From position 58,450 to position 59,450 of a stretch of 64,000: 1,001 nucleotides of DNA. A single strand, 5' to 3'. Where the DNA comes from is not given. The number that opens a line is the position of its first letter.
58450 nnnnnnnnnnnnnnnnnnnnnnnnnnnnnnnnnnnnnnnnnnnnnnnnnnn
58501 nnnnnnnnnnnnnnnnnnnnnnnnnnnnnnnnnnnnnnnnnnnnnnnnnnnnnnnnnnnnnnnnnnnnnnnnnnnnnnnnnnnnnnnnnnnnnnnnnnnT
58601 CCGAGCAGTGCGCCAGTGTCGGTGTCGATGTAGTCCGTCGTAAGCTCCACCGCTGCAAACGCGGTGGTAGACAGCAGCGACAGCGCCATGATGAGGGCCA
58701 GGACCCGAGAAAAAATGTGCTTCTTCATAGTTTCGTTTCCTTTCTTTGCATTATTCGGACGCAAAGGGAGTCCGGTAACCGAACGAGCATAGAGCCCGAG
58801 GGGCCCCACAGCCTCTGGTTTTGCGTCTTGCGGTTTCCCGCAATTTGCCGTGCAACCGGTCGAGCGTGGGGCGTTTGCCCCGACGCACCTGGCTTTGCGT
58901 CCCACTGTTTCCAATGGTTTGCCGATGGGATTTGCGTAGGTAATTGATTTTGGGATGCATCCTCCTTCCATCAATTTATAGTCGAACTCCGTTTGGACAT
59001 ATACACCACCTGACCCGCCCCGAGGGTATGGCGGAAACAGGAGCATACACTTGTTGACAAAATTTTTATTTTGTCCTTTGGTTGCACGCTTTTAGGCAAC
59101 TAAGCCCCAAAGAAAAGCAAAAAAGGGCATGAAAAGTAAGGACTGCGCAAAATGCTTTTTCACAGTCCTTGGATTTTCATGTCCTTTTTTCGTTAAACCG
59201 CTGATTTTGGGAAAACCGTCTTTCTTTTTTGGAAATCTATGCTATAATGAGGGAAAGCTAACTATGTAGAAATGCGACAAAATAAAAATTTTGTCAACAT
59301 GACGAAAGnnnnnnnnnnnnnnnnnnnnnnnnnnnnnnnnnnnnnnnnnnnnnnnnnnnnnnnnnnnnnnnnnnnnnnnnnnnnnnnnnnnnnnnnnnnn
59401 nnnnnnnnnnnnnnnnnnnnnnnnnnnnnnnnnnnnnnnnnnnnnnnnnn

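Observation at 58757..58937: Two tandem c-di-GMP-I (GEMM-I)-like aptamers in the leader of the beta-helix protein gene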

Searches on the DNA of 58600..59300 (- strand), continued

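Call 85: search_with_rna_model(model_id=R1, sources=[L064, L065, L066, L069, L070, L073, L075, L079, L080, L082, L083, L084, L088, L089, L090], max_evalue=0.01)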
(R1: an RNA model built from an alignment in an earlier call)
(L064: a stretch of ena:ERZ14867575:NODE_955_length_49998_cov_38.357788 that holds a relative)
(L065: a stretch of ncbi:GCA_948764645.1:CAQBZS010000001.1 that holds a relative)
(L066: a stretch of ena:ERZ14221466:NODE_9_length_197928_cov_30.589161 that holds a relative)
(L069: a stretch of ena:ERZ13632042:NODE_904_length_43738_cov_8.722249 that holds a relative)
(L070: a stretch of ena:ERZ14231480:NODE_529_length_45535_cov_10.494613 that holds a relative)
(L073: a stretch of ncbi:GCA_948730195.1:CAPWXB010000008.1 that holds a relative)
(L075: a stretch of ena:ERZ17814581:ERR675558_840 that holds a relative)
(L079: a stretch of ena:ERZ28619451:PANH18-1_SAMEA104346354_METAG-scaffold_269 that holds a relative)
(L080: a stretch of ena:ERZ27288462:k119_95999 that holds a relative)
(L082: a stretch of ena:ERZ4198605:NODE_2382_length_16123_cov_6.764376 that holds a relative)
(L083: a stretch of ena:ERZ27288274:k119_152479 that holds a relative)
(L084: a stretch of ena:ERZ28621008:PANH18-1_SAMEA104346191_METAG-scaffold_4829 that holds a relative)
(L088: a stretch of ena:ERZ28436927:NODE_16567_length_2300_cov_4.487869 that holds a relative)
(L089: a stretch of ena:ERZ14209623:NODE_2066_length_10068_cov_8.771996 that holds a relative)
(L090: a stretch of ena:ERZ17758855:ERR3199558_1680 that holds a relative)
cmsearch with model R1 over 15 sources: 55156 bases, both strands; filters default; matches with E-value up to 0.01: 26.
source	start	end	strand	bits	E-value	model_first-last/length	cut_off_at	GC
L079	3027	3100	+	71.5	4.8e-13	1-80/80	no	0.57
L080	3027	3100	+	71.5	4.8e-13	1-80/80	no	0.57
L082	3027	3100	+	71.5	4.8e-13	1-80/80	no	0.57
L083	2448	2521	+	71.5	4.8e-13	1-80/80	no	0.57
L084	2357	2430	+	71.5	4.8e-13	1-80/80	no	0.57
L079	3101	3177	+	62.8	2.9e-11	1-80/80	no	0.65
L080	3101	3177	+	62.8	2.9e-11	1-80/80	no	0.65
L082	3101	3177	+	62.8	2.9e-11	1-80/80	no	0.65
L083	2522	2598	+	62.8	2.9e-11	1-80/80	no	0.65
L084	2431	2507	+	62.8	2.9e-11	1-80/80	no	0.65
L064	3369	3464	+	56.5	5.6e-10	1-80/80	no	0.57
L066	3369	3464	+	56.5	5.6e-10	1-80/80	no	0.57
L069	3368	3463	+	56.5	5.6e-10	1-80/80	no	0.57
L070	3385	3480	+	56.5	5.6e-10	1-80/80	no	0.57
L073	3385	3480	+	56.5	5.6e-10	1-80/80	no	0.57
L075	3385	3480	+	56.5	5.6e-10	1-80/80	no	0.57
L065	3368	3463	+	53.2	2.6e-09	1-80/80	no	0.56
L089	2825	2867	+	46.8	5.1e-08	1-43/80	3'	0.58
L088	2267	2300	+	41.1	7.4e-07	1-34/80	3'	0.56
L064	3474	3602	+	37.6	3.9e-06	1-80/80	no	0.64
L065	3473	3601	+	37.6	3.9e-06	1-80/80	no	0.64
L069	3473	3601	+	37.6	3.9e-06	1-80/80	no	0.64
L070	3490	3618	+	37.6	3.9e-06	1-80/80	no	0.64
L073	3490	3618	+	37.6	3.9e-06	1-80/80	no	0.64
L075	3490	3618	+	37.6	3.9e-06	1-80/80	no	0.64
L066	3474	3602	+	37.6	3.9e-06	1-80/80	no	0.64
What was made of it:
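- These loci also carry twin aptamers (call 85).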
